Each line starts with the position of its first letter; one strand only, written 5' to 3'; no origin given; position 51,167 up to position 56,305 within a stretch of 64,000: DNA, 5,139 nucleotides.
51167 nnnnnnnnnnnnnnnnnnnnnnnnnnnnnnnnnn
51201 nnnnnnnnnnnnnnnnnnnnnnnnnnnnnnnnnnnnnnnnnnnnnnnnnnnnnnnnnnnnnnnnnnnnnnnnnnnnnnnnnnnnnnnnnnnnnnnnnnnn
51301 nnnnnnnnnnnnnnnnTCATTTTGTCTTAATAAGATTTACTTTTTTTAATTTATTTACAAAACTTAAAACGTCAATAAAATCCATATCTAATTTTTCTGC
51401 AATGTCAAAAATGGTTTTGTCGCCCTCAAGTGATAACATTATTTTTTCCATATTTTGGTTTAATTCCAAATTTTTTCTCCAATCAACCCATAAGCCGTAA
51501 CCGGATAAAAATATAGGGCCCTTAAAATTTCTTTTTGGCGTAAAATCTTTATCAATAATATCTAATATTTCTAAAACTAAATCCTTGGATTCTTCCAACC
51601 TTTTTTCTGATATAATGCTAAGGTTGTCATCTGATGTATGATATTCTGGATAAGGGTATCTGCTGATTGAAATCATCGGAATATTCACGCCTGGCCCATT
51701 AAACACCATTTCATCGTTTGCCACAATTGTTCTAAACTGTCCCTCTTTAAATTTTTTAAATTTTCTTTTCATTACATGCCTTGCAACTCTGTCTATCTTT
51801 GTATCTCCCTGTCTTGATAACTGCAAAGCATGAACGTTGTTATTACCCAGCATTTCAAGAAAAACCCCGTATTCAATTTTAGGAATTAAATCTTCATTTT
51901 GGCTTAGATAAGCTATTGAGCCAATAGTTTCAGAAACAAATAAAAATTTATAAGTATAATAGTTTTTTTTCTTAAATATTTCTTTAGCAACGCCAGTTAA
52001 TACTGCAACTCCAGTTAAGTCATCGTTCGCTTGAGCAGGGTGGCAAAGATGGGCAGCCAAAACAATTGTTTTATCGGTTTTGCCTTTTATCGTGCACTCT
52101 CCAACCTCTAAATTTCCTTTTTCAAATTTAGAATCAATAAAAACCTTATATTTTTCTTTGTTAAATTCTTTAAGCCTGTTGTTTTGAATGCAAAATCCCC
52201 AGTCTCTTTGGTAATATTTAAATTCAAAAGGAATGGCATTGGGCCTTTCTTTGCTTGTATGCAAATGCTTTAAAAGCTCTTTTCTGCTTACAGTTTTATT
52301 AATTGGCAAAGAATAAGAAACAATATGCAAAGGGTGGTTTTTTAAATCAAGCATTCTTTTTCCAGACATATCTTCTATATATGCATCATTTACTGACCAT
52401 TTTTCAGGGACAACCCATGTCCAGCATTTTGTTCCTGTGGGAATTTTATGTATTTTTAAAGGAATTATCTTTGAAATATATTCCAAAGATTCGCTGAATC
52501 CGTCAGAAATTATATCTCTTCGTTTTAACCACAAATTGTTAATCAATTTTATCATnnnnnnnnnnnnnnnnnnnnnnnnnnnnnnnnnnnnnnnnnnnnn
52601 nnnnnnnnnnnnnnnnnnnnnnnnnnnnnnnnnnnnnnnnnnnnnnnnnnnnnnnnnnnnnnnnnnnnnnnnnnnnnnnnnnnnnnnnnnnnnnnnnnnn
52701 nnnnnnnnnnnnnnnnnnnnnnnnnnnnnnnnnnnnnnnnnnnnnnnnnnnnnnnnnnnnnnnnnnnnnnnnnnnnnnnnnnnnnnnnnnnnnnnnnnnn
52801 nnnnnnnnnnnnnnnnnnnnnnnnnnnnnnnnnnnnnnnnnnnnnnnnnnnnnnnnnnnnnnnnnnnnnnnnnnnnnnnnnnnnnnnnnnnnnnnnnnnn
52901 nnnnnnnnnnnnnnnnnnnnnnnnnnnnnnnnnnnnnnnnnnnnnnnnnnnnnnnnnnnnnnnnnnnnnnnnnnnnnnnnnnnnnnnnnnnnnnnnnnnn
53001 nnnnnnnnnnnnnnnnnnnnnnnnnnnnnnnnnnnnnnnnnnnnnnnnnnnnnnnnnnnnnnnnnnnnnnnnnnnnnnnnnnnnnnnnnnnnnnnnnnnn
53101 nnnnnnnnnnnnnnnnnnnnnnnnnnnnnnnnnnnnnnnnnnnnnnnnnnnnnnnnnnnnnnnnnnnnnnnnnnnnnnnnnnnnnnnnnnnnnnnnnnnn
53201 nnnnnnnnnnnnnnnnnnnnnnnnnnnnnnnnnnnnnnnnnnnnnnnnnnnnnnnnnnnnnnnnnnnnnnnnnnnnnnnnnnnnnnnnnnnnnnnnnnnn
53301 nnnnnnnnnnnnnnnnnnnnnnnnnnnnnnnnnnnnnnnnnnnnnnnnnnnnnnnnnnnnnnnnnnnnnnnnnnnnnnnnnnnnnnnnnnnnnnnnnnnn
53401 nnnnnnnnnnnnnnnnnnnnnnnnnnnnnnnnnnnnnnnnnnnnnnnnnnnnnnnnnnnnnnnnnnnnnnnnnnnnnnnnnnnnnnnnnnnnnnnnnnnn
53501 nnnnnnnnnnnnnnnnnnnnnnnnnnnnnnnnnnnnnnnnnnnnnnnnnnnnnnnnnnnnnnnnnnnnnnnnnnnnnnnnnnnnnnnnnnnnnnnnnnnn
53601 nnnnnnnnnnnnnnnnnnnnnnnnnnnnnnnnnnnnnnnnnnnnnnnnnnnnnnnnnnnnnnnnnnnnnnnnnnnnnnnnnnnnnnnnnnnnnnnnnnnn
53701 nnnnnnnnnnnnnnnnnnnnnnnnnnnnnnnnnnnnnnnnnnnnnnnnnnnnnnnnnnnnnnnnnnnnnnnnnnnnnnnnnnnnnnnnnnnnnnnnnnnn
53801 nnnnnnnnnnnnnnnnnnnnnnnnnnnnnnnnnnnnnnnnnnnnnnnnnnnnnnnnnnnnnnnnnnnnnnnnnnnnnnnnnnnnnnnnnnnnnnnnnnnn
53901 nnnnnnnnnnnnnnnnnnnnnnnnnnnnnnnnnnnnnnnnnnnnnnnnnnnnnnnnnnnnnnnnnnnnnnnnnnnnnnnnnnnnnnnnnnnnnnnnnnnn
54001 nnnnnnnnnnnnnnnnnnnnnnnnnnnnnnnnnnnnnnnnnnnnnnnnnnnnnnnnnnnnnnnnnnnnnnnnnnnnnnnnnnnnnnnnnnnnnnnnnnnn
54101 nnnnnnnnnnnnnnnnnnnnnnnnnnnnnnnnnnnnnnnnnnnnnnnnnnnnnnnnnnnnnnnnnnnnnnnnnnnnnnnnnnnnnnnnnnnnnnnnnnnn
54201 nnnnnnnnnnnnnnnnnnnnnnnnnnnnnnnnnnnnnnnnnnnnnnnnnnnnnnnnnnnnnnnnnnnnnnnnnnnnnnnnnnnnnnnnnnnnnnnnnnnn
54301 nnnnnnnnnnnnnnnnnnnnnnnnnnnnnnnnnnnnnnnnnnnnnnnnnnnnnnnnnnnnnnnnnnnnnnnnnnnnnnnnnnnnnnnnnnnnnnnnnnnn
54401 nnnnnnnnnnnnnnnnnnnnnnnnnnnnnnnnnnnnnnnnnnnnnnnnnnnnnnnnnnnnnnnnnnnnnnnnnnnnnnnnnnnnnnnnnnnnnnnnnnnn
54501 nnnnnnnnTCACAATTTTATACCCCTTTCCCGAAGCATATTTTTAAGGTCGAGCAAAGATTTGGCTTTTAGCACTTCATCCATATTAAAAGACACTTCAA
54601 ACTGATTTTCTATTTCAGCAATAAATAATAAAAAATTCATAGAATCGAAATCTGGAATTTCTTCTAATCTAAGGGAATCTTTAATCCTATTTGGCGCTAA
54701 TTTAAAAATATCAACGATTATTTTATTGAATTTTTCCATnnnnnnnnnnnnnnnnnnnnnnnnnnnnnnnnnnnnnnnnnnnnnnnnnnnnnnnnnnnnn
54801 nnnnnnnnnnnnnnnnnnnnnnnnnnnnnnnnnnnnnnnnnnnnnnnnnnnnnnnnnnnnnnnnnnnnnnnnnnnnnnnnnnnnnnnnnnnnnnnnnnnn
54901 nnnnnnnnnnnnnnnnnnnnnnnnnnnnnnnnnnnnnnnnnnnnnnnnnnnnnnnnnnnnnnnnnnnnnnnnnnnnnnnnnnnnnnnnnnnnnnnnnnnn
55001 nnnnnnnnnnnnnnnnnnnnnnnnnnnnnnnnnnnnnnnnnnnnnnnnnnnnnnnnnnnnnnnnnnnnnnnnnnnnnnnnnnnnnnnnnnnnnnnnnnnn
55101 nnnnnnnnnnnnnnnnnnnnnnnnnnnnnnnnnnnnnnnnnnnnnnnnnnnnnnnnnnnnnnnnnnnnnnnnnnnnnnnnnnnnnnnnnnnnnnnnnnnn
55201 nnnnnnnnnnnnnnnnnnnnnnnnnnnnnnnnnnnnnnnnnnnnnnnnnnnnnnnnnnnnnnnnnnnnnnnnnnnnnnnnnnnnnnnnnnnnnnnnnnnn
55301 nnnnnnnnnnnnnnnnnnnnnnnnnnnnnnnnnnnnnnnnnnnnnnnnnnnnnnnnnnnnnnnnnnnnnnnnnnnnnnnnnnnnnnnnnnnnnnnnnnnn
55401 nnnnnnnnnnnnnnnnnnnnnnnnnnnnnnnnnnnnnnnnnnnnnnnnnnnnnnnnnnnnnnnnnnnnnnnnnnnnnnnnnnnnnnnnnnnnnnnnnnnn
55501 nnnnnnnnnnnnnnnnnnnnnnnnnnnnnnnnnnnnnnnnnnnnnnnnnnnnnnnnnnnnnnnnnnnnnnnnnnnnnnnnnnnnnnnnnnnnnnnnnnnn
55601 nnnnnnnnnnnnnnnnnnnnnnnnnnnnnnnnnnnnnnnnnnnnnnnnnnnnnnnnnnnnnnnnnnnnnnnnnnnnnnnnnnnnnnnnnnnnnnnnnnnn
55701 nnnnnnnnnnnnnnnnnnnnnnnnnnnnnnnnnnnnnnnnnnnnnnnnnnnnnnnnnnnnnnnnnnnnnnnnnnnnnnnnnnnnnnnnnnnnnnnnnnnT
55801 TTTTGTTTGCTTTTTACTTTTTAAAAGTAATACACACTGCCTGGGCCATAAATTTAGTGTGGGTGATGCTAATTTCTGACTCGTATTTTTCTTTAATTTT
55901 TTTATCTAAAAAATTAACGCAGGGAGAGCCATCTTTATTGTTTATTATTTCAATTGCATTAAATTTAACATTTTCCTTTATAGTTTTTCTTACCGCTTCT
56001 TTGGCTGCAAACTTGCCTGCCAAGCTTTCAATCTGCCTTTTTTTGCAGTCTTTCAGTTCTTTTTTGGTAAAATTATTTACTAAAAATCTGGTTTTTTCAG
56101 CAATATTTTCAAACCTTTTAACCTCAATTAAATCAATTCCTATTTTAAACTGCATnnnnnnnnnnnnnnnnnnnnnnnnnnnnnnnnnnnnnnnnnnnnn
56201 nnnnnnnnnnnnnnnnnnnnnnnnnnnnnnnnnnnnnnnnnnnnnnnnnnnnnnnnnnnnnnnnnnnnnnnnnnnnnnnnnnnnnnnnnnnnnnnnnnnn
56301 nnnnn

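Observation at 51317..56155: A self-contained FkbH/ACP/AcpS acyl-loading set with an AAC(3)-methyltransferase fusion suggests an O-methyl-glyceroyl-type decoration of a nonulosonic acid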

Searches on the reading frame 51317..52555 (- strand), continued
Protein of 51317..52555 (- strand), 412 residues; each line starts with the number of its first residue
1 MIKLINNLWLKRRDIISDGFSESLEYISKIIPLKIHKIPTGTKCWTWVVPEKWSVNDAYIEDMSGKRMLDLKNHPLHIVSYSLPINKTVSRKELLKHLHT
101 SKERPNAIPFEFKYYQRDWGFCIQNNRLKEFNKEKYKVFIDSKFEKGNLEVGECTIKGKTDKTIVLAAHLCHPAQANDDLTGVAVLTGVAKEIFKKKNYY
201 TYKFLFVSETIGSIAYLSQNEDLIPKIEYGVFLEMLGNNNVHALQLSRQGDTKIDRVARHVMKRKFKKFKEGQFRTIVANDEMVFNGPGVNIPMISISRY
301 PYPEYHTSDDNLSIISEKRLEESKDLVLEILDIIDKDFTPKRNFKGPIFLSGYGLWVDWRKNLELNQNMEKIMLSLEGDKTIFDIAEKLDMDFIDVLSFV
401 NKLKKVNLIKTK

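Call 67: get_annotated_region(hit=H3, flank=10000)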
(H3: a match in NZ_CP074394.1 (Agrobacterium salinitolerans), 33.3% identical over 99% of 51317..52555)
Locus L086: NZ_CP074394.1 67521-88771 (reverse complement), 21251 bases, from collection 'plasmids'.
description: Agrobacterium salinitolerans strain DG3-1 plasmid pDG3-1a, complete sequence
organism: Agrobacterium salinitolerans (NCBI taxid 1183413)
taxonomy: Bacteria; Pseudomonadota; Alphaproteobacteria; Hyphomicrobiales; Rhizobiaceae; Agrobacterium; Agrobacterium salinitolerans
host: -; source: Cotton,tiaaue sample,root; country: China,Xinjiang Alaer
typing (MOB-suite, as given by PLSDB): conjugative; relaxase MOBP; mating-pair formation MPF_T
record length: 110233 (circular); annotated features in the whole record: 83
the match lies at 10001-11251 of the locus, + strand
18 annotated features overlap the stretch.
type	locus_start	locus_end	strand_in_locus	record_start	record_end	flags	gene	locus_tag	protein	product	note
CDS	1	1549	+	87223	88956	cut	-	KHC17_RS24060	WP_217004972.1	hypothetical protein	-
CDS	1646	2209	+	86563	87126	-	pseH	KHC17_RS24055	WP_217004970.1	UDP-4-amino-4, 6-dideoxy-N-acetyl-beta-L-altrosamine N-acetyltransferase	GO:0009058 - biosynthetic process [Evidence IEA]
CDS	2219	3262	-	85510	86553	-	pseI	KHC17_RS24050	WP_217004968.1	pseudaminic acid synthase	-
CDS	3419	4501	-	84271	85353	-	pseG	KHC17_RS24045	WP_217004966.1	UDP-2,4-diacetamido-2,4, 6-trideoxy-beta-L-altropyranose hydrolase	-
CDS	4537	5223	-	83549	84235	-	pseF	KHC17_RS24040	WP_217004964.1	pseudaminic acid cytidylyltransferase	-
CDS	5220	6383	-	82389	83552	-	pseC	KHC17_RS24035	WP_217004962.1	UDP-4-amino-4, 6-dideoxy-N-acetyl-beta-L-altrosamine transaminase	-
CDS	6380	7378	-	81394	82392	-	pseB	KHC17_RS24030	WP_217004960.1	UDP-N-acetylglucosamine 4,6-dehydratase (inverting)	-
CDS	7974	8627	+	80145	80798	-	-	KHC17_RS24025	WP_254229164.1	AAC(3) family N-acetyltransferase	GO:0046677 - response to antibiotic [Evidence IEA]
CDS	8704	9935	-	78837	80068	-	-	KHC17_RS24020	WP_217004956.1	IS3 family transposase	-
CDS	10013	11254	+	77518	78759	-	-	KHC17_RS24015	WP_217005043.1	DUF4910 domain-containing protein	-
CDS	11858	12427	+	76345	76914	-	rfbC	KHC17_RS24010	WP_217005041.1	dTDP-4-dehydrorhamnose 3,5-epimerase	GO:0019305 - dTDP-rhamnose biosynthetic process [Evidence IEA]; GO:0009243 - O antigen biosynthetic process [Evidence ...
CDS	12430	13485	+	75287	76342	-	rfbB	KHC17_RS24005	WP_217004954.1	dTDP-glucose 4,6-dehydratase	GO:0019305 - dTDP-rhamnose biosynthetic process [Evidence IEA]; GO:0009243 - O antigen biosynthetic process [Evidence ...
CDS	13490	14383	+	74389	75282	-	rfbD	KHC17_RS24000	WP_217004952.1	dTDP-4-dehydrorhamnose reductase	GO:0019305 - dTDP-rhamnose biosynthetic process [Evidence IEA]; GO:0009243 - O antigen biosynthetic process [Evidence ...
CDS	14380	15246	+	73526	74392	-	rfbA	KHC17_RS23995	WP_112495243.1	glucose-1-phosphate thymidylyltransferase RfbA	GO:0019305 - dTDP-rhamnose biosynthetic process [Evidence IEA]; GO:0009243 - O antigen biosynthetic process [Evidence ...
CDS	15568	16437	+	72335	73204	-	-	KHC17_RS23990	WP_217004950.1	glycosyltransferase family 2 protein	-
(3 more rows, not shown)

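Call 68: get_annotated_region(hit=H1, flank=10000)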
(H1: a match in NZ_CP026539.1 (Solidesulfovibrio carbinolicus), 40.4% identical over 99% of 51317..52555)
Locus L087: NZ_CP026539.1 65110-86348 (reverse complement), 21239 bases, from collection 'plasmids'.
description: Solidesulfovibrio carbinolicus strain DSM 3852 plasmid pDCAR1, complete sequence
organism: Solidesulfovibrio carbinolicus (NCBI taxid 296842)
taxonomy: Bacteria; Thermodesulfobacteriota; Desulfovibrionia; Desulfovibrionales; Desulfovibrionaceae; Solidesulfovibrio; Solidesulfovibrio carbinolicus
host: -; source: -; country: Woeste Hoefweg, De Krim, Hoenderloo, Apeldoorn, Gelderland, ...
typing (MOB-suite, as given by PLSDB): non-mobilizable
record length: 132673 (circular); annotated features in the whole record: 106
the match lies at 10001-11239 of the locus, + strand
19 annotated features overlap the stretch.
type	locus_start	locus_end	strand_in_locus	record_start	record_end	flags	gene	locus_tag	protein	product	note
CDS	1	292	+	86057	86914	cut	-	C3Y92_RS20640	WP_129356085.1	N-acetylneuraminate synthase family protein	GO:0016051 - carbohydrate biosynthetic process [Evidence IEA]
CDS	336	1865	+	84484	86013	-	-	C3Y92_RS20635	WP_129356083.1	PfkB family carbohydrate kinase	-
CDS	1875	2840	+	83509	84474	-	-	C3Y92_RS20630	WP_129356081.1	hypothetical protein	-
CDS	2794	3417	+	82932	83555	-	-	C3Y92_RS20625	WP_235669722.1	SIS domain-containing protein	-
CDS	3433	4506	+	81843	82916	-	-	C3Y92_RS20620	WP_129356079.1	radical SAM protein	-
CDS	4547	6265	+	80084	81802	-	-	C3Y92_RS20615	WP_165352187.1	radical SAM protein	-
CDS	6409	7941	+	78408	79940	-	-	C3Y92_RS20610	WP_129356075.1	radical SAM protein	-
CDS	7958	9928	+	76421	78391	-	-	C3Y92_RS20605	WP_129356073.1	hypothetical protein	-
CDS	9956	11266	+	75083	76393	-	-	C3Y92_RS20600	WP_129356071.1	DUF4910 domain-containing protein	-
CDS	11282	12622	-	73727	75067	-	-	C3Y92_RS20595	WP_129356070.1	hypothetical protein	-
CDS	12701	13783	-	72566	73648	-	-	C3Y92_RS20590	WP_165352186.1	sialate O-acetylesterase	-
CDS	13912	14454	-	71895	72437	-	-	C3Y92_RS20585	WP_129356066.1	hypothetical protein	-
CDS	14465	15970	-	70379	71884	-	-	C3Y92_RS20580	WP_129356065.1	hypothetical protein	-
CDS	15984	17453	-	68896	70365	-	-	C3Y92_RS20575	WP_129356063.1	radical SAM protein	-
CDS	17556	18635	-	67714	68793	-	-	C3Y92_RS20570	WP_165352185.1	glycosyltransferase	-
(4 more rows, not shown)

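Call 71: get_annotated_region(hit=H11, flank=15000)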
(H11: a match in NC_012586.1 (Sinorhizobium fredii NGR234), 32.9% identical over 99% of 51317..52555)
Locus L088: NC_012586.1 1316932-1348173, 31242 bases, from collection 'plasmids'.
description: Sinorhizobium fredii NGR234 plasmid pNGR234b, complete sequence
organism: Sinorhizobium fredii NGR234 (NCBI taxid 394)
taxonomy: Bacteria; Pseudomonadota; Alphaproteobacteria; Hyphomicrobiales; Rhizobiaceae; Sinorhizobium; Sinorhizobium fredii; Sinorhizobium fredii NGR234
host: -; source: -; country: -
typing (MOB-suite, as given by PLSDB): conjugative; relaxase MOBQ; mating-pair formation MPF_T
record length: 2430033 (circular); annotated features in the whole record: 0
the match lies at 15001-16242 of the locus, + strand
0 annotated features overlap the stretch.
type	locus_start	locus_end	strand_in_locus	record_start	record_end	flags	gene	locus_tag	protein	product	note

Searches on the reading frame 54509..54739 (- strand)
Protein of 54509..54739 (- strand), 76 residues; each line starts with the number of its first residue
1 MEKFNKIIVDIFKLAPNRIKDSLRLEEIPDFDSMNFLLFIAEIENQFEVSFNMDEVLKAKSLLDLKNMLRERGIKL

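Call 4: search_protein_families(library=pfam, proteins=[window:54509-54739:-], max_evalue=0.01)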
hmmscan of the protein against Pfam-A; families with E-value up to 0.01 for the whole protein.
window:54509-54739:- (76 aa): 1 family
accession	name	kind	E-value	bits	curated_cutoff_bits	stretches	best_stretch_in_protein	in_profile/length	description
PF00550.31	PP-binding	-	4.1e-07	30.6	20.8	1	6-68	5-66/67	Phosphopantetheine attachment site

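Call 5: search_protein_families(library=ncbifam, proteins=[window:54509-54739:-], max_evalue=0.001)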
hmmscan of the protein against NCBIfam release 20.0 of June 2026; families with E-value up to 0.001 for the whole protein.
window:54509-54739:- (76 aa): 1 family
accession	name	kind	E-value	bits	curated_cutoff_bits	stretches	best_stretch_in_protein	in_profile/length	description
NF002150.0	PRK00982.1-4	subfamily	9.5e-07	29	66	1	2-65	8-71/80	acyl carrier protein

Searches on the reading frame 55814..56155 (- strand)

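Call 4: search_protein_families(library=pfam, proteins=[window:55814-56155:-], max_evalue=0.01)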
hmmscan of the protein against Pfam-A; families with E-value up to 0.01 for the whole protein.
window:55814-56155:- (113 aa): 1 family
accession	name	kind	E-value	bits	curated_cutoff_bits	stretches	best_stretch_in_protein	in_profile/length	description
PF01648.25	ACPS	-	7.2e-12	45.8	25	1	5-96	2-102/111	4'-phosphopantetheinyl transferase superfamily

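Call 5: search_protein_families(library=ncbifam, proteins=[window:55814-56155:-], max_evalue=0.001)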
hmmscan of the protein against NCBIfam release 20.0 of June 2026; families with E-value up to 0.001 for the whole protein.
window:55814-56155:- (113 aa): 13 families
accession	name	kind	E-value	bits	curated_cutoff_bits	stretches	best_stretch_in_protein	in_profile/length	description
TIGR00556.1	pantethn_trn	domain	4e-17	62.5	45.35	1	3-109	3-124/128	phosphopantetheine--protein transferase domain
TIGR00516.1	acpS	equivalog_domain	4e-15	56.2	59.8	1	3-109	3-119/125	holo-ACP synthase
NF000832.0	PRK00070.3-2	equivalog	7e-15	55.4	107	1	4-109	4-113/116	holo-ACP synthase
NF011257.0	PRK14663.1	equivalog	1.3e-14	54.3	186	1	4-109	2-116/123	holo-[acyl-carrier-protein] synthase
NF011256.0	PRK14662.1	equivalog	2.7e-13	50.4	150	1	4-109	4-116/123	4'-phosphopantetheinyl transferase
NF000831.0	PRK00070.3-1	equivalog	3.4e-12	46.4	124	1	4-109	5-126/130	holo-ACP synthase AcpS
NF011251.0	PRK14657.1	equivalog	1.1e-11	44.9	165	1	3-109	3-120/123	holo-[acyl-carrier-protein] synthase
NF011254.0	PRK14660.1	equivalog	3.6e-11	43.1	195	1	4-108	4-121/125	holo-[acyl-carrier-protein] synthase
NF011253.0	PRK14659.1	equivalog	1.9e-10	41.4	156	1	2-110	2-119/123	holo-[acyl-carrier-protein] synthase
NF011250.0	PRK14656.1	equivalog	3.5e-10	40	175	1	1-94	1-102/126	holo-[acyl-carrier-protein] synthase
NF000835.0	PRK00070.4-1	equivalog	1.3e-07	31.9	128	1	3-110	3-111/115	holo-ACP synthase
NF011255.0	PRK14661.1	equivalog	4.8e-07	29.8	209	1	3-109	3-107/169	holo-[acyl-carrier-protein] synthase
NF011252.0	PRK14658.1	equivalog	1.1e-06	28.7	149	1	1-108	1-109/115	holo-ACP synthase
